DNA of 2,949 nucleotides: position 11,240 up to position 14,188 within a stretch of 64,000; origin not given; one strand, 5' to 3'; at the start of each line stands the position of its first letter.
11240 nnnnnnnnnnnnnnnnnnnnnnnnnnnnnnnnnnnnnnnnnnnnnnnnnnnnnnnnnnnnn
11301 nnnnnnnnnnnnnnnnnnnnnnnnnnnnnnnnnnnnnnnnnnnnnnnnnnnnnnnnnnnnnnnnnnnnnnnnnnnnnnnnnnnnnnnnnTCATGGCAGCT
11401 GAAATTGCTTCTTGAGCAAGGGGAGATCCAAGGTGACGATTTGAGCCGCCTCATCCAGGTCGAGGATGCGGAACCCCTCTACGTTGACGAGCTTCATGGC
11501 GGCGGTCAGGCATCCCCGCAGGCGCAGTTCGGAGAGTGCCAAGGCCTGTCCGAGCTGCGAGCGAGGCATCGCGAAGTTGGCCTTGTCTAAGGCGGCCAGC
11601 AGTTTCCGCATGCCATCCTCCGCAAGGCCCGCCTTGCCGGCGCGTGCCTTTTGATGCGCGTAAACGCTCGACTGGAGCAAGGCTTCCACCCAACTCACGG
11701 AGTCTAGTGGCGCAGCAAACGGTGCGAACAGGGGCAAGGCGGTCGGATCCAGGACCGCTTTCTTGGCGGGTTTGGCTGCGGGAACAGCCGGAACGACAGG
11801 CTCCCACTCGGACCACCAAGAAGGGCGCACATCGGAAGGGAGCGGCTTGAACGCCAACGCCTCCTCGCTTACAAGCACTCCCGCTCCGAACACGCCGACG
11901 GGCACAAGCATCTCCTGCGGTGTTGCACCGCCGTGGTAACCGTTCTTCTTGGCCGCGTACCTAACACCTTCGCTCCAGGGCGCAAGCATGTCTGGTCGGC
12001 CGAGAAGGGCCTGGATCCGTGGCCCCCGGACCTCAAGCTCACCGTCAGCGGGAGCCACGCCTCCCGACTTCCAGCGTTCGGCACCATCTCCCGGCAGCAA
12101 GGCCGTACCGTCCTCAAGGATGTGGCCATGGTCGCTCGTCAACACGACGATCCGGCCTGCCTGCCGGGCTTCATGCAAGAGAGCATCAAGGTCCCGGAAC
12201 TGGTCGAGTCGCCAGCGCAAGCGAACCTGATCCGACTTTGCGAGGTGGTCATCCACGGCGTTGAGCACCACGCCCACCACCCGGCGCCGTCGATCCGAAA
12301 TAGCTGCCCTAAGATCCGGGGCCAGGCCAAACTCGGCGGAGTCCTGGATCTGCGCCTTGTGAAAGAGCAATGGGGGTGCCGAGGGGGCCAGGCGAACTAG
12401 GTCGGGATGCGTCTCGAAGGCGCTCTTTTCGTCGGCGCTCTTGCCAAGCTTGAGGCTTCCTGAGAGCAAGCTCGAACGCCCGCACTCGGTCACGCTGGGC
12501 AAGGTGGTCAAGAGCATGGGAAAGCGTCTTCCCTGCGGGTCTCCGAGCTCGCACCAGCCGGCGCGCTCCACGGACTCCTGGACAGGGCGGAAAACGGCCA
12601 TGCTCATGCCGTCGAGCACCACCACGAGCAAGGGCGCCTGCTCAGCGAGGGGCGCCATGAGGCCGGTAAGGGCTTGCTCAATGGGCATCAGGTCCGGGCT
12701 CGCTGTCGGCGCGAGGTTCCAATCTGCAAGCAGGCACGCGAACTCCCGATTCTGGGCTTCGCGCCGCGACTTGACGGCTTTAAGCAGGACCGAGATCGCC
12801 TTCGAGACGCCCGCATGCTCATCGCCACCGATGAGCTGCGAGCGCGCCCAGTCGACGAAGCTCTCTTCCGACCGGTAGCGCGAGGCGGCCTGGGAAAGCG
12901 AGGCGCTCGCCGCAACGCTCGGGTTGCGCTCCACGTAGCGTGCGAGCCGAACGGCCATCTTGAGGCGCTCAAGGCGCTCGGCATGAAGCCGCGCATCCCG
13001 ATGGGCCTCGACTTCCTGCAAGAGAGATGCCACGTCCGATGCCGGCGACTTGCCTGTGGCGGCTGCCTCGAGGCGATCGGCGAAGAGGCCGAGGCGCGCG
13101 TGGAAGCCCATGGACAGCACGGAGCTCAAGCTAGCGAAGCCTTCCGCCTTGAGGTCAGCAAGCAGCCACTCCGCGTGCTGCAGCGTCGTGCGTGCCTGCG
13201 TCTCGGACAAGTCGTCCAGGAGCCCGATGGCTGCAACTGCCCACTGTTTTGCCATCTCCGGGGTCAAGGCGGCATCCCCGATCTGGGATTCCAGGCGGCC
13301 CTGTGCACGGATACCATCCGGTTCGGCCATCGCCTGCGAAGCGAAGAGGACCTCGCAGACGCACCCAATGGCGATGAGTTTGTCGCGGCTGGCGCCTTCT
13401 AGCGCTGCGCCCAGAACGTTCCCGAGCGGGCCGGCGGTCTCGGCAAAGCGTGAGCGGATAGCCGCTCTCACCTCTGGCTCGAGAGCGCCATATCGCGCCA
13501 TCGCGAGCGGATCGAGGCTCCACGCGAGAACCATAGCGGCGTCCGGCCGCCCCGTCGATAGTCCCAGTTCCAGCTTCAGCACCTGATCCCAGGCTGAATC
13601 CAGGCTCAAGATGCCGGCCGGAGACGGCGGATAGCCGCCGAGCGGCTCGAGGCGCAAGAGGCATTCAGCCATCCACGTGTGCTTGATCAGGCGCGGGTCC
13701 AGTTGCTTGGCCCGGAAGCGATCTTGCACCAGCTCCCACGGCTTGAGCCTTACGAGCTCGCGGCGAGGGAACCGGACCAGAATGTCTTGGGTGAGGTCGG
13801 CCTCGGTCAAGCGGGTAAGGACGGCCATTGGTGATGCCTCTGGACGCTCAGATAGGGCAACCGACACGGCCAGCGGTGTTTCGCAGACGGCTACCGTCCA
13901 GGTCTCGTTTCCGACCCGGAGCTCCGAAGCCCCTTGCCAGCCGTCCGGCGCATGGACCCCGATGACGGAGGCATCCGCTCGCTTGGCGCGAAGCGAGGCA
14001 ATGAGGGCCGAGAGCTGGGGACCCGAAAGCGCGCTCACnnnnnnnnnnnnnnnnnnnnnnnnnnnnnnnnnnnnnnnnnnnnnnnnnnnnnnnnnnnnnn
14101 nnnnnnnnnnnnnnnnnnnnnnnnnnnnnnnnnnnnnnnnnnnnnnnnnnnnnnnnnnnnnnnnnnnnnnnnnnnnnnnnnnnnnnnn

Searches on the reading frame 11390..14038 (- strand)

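Call 65: search_protein_families(library=padloc, proteins=[window:11390-14038:-], max_evalue=0.00001)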
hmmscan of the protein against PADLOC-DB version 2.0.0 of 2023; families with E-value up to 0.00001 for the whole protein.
window:11390-14038:- (882 aa): 2 families
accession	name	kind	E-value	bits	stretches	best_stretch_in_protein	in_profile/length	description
PDLC02565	PglZ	-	3.6e-240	797.9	1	6-881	9-907/910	PglZ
PDLC02543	PglZ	-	2.1e-31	106.8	1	188-671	193-698/943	PglZ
